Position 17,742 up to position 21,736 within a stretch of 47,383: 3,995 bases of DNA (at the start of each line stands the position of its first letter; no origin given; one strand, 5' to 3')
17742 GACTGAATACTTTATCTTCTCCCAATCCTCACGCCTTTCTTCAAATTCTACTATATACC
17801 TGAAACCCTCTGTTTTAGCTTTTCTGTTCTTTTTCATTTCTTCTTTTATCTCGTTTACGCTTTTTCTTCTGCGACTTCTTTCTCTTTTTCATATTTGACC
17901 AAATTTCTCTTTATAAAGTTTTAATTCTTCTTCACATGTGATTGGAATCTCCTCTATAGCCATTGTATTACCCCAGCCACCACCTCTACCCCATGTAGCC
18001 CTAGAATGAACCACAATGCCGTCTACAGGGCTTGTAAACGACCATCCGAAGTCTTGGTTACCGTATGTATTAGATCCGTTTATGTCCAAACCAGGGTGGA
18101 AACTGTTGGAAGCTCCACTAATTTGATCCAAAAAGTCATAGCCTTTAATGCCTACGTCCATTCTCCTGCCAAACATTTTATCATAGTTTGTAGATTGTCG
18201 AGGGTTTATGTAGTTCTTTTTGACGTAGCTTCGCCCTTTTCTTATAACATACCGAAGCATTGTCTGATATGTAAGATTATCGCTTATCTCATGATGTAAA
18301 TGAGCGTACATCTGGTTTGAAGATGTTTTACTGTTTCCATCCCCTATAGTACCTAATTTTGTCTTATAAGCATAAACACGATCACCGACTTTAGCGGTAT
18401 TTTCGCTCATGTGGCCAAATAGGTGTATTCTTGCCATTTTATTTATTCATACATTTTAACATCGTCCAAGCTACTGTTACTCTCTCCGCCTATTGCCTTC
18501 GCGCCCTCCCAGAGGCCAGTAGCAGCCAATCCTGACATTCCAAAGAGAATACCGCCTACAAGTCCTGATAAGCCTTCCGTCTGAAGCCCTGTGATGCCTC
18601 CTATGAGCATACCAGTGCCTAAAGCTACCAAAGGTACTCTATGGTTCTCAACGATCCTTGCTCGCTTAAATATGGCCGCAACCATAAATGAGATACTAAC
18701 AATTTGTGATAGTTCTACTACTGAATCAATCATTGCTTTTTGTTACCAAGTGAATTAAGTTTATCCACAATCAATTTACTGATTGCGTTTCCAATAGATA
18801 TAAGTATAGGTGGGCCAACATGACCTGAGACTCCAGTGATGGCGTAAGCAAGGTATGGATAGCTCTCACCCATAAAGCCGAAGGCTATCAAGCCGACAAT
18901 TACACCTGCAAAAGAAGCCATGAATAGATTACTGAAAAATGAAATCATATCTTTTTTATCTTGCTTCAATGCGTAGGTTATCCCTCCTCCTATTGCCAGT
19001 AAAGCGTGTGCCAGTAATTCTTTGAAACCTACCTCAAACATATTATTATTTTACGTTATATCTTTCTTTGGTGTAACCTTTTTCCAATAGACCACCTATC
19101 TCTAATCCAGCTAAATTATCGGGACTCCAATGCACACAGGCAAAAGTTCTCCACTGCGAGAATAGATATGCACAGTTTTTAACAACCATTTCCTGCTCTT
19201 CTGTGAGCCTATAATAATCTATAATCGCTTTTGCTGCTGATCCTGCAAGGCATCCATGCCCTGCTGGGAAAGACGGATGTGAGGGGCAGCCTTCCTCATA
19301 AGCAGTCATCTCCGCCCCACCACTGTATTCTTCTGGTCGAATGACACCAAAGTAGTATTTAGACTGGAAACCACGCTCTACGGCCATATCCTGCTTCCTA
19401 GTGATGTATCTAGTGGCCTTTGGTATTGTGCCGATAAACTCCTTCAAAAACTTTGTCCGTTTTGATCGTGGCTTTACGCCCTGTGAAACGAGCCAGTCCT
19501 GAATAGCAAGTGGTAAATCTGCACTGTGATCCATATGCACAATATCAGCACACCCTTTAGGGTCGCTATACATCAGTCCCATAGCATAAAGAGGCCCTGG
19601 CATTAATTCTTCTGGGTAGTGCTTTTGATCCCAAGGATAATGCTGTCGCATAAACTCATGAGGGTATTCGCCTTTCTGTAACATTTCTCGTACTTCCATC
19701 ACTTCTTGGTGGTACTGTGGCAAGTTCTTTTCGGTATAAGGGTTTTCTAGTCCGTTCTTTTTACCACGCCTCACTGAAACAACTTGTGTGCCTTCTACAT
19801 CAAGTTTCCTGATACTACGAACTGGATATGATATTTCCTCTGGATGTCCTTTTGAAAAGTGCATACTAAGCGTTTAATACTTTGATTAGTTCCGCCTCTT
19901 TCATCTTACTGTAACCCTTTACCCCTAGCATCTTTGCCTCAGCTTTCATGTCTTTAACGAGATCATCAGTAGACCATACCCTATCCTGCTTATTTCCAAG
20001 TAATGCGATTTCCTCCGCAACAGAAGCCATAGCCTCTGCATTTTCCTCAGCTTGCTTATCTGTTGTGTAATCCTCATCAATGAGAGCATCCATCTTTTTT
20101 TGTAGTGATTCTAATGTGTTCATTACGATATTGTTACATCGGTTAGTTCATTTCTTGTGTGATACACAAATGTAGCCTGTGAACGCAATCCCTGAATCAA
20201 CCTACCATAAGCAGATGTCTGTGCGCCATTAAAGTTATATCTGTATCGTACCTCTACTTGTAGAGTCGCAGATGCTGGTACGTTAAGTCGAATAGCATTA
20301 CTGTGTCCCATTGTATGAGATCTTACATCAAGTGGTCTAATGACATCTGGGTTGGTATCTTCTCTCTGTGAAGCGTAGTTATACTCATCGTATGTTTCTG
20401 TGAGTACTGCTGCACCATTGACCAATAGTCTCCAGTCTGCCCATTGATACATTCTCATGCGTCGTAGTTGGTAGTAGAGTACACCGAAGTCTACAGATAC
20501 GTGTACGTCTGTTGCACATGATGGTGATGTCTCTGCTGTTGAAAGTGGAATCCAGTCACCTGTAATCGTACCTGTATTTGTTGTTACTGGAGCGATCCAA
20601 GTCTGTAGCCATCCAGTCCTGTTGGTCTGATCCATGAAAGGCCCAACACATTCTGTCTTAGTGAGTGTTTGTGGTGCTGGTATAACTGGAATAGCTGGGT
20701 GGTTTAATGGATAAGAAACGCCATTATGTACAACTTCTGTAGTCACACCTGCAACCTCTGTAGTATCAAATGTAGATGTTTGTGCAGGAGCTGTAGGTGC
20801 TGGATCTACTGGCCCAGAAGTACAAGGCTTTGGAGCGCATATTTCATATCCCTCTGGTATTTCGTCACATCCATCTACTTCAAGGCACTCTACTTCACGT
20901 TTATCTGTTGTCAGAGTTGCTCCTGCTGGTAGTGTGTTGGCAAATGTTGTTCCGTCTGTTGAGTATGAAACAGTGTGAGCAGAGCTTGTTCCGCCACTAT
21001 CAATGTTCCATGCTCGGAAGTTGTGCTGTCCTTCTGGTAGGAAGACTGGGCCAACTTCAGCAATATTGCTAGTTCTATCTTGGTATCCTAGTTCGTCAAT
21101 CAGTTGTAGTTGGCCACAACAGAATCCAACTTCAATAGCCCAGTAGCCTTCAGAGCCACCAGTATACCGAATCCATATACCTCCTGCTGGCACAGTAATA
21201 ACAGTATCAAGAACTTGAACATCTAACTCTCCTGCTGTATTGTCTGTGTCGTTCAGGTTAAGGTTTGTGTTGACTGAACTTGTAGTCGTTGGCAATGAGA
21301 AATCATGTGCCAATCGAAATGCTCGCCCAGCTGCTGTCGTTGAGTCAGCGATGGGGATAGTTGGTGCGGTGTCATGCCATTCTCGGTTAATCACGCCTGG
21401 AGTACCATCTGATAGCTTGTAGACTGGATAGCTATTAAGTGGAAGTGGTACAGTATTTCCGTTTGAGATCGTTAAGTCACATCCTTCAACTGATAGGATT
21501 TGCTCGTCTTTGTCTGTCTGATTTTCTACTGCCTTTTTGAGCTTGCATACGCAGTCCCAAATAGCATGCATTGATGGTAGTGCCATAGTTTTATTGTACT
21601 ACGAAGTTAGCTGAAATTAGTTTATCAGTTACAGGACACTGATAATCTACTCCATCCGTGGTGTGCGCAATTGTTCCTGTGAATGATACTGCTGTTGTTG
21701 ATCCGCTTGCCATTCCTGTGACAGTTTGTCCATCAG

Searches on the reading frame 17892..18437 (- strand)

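Call 14: search_protein_families(library=phrogs, proteins=[window:17892-18437:-], max_evalue=0.001)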
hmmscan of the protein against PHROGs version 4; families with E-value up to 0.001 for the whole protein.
window:17892-18437:- (182 aa): 2 families
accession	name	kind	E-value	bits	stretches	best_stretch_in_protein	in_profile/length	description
phrog_14988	-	other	3.2e-05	24.8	0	76-162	6-76/272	peptidase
phrog_7767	-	other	4.4e-05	24.3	0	4-68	65-110/194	metallo-endopeptidase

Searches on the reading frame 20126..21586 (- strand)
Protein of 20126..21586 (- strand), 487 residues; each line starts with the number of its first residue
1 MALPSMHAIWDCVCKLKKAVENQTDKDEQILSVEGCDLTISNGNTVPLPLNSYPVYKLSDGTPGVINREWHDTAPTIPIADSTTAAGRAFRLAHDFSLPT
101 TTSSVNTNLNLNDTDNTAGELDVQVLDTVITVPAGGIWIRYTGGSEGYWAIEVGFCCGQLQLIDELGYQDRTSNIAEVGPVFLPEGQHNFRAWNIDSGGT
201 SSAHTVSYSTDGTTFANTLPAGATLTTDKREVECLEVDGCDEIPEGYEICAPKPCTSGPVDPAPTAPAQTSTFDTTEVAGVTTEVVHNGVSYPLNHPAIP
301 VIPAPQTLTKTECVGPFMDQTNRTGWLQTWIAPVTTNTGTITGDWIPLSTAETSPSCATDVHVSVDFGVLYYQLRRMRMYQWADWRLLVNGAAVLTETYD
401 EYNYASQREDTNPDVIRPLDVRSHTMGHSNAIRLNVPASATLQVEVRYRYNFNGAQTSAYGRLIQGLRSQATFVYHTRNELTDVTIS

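Call 14: search_protein_families(library=phrogs, proteins=[window:20126-21586:-], max_evalue=0.001)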
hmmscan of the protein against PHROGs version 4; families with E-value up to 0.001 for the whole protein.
window:20126-21586:- (487 aa): 0 families

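Call 34: search_protein_families(library=pfam, proteins=[window:20126-21586:-], max_evalue=0.01)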
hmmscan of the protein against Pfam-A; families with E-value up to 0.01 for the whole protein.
window:20126-21586:- (487 aa): 0 families

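Call 47: search_dna_similar(query=window:20126-21586:-, collection=phages, mode=protein, max_evalue=0.001, max_rows=15)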
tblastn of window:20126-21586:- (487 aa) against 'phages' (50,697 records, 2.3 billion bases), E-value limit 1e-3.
No match.
